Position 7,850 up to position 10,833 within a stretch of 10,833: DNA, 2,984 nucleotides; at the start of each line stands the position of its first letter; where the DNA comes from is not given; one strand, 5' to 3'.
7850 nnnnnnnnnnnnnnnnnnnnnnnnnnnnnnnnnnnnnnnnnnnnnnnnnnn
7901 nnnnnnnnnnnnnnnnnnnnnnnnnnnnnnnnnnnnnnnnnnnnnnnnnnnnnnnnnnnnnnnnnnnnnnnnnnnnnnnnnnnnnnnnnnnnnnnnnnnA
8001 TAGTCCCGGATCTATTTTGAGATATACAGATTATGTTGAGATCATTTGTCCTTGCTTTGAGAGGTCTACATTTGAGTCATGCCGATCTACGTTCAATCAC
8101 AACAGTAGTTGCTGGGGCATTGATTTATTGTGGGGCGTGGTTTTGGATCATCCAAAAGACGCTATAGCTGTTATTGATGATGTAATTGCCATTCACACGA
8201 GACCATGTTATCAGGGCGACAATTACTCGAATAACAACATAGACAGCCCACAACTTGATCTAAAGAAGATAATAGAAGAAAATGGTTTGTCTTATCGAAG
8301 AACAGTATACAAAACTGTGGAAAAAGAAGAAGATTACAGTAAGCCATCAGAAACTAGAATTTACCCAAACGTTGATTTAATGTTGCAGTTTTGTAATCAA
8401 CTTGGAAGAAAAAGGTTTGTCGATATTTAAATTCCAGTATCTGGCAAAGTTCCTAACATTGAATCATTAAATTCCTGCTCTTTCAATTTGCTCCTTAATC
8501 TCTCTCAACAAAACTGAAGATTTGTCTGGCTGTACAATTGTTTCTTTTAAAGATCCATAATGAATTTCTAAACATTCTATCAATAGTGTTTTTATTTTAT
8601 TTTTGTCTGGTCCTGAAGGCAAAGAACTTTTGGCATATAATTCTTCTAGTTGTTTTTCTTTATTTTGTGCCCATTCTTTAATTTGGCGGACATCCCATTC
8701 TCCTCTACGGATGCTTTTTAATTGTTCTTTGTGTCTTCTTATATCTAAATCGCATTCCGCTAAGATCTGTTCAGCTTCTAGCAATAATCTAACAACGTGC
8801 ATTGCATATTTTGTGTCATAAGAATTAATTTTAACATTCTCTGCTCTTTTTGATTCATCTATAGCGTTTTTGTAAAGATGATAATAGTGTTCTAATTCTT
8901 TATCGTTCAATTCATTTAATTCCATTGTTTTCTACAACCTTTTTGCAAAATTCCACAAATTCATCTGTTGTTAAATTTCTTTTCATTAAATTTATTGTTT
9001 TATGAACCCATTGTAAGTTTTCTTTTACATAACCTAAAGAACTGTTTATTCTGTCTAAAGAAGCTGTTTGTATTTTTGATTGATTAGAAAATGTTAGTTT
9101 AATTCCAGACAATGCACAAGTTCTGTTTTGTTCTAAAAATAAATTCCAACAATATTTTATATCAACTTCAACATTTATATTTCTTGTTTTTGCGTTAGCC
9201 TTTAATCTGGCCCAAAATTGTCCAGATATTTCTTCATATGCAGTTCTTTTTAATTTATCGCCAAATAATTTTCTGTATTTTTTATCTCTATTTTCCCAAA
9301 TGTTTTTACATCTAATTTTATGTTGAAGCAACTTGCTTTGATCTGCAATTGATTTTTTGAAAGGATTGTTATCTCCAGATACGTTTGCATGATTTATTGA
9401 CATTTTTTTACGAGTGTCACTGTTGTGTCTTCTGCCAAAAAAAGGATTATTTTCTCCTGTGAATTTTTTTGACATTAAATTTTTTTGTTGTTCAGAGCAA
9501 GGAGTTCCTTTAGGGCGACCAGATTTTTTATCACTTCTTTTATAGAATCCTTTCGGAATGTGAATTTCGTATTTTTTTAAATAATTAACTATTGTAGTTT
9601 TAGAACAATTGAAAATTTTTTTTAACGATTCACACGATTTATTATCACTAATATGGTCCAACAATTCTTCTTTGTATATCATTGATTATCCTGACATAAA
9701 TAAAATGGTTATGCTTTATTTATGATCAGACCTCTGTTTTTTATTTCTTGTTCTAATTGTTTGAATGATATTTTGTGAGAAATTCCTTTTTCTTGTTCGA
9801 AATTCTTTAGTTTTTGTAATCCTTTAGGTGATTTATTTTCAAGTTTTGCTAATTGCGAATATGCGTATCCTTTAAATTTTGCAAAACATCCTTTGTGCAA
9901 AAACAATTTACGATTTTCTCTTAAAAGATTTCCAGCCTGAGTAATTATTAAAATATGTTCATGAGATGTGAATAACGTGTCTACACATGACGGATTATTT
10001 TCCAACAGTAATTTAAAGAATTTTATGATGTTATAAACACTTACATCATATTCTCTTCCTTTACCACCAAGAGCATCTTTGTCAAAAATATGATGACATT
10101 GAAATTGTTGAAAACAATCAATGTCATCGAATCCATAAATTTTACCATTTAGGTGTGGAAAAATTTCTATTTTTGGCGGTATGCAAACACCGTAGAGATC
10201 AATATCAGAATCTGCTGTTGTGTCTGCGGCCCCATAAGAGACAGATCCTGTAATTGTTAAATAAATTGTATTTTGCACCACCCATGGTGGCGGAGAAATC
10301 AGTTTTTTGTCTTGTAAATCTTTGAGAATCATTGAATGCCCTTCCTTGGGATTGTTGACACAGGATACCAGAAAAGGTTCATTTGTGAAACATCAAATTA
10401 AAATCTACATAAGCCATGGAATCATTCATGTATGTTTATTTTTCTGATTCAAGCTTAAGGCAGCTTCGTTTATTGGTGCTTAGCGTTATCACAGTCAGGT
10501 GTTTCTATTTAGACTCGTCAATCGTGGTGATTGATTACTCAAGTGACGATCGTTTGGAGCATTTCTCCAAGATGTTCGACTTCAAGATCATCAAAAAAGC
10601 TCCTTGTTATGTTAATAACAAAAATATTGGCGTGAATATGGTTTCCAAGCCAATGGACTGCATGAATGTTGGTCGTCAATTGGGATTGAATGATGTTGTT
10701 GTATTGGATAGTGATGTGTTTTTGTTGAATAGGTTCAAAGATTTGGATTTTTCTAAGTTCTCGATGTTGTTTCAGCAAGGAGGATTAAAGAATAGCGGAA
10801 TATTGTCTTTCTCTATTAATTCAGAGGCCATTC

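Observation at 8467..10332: Free-standing homing-endonuclease gene wedged exactly between a nucleotidyltransferase and a helical protein, all in a markedly AT-richer block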

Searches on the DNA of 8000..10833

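Call 6: search_rna_families(source=window, start=8000, end=10833, threshold=evalue, max_evalue=1)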
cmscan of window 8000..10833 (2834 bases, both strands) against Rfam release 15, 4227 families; matches with E-value up to 1: 1.
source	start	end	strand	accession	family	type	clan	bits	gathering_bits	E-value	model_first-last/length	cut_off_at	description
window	10076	10171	+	RF02428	SpF11_sRNA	Gene; sRNA;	-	24.7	54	0.88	1-95/95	no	Streptococcus sRNA SpF11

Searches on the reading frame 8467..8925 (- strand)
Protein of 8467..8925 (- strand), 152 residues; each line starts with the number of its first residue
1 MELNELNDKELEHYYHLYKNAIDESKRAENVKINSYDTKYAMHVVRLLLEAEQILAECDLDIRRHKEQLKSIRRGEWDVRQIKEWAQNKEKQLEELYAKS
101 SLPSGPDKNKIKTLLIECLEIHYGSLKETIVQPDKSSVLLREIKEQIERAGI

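Call 3: search_protein_families(library=pfam, proteins=[window:8467-8925:-], max_evalue=0.1)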
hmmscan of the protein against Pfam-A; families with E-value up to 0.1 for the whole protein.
window:8467-8925:- (152 aa): 2 families
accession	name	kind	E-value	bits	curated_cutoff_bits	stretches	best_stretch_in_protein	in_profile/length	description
PF10127.15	RlaP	-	0.0071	16.5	23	1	9-113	124-245/249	RNA repair pathway DNA polymerase beta family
PF19662.4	DUF6165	-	0.01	16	27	1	52-84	37-68/134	Family of unknown function (DUF6165)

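Call 4: search_protein_families(library=phrogs, proteins=[window:8467-8925:-], max_evalue=0.01)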
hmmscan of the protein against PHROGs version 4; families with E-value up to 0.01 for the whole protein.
window:8467-8925:- (152 aa): 1 family
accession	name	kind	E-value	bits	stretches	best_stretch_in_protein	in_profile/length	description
phrog_388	-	DNA, RNA and nucleotide metabolism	2.3e-20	74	1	24-132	232-343/351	nucleotidyltransferase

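Call 17: search_protein_families(library=ncbifam, proteins=[window:8467-8925:-], max_evalue=0.1)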
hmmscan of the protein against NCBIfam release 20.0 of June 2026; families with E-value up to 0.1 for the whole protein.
window:8467-8925:- (152 aa): 2 families
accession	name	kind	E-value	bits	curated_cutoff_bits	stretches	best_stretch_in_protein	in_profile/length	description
NF003413.0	PRK04778.1-7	equivalog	0.015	13.8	556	1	5-109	339-444/564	septation ring formation regulator EzrA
NF001886.0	PRK00642.1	equivalog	0.03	13.9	247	1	9-47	159-196/208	inorganic pyrophosphatase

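Call 62: search_protein_families(library=padloc, proteins=[window:8467-8925:-], max_evalue=0.01)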
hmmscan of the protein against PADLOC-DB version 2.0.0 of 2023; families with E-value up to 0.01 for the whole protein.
window:8467-8925:- (152 aa): 0 families
